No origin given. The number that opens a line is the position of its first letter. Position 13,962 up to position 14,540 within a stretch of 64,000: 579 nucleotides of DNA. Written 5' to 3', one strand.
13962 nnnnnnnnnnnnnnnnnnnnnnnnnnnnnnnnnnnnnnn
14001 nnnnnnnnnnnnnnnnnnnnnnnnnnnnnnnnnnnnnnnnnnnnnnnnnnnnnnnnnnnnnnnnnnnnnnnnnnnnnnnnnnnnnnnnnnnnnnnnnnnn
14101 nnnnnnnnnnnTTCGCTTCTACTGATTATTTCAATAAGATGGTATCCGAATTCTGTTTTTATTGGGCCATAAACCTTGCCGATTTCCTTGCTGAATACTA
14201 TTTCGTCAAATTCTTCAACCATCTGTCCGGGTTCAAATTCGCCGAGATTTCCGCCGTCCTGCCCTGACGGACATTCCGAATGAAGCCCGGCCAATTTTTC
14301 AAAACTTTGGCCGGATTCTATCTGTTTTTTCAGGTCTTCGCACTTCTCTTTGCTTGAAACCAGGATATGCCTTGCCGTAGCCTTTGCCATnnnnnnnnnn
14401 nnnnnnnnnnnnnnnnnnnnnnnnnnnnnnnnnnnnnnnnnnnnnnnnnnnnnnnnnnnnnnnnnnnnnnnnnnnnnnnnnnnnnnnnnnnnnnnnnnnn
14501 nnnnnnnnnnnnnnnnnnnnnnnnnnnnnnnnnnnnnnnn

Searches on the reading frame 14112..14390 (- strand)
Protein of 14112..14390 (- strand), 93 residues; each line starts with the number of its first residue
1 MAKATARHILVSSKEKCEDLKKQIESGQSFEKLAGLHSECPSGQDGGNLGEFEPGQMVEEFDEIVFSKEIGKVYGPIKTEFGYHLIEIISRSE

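Call 4: search_protein_families(library=pfam, proteins=[window:14112-14390:-], max_evalue=1)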
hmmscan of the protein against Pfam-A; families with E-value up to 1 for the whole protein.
window:14112-14390:- (93 aa): 4 families
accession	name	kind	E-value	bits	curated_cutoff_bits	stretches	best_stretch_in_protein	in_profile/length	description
PF00639.27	Rotamase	-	9e-21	75.1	21.7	1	13-89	18-96/97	PPIC-type PPIASE domain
PF13616.12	Rotamase_3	-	1.9e-20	74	22.5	1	12-90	24-114/116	PPIC-type PPIASE domain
PF13145.12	Rotamase_2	-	3.5e-05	25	27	1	8-91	27-108/121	PPIC-type PPIASE domain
PF02217.22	T_Ag_DNA_bind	-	0.095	13.8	25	1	3-26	19-42/94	Origin of replication binding protein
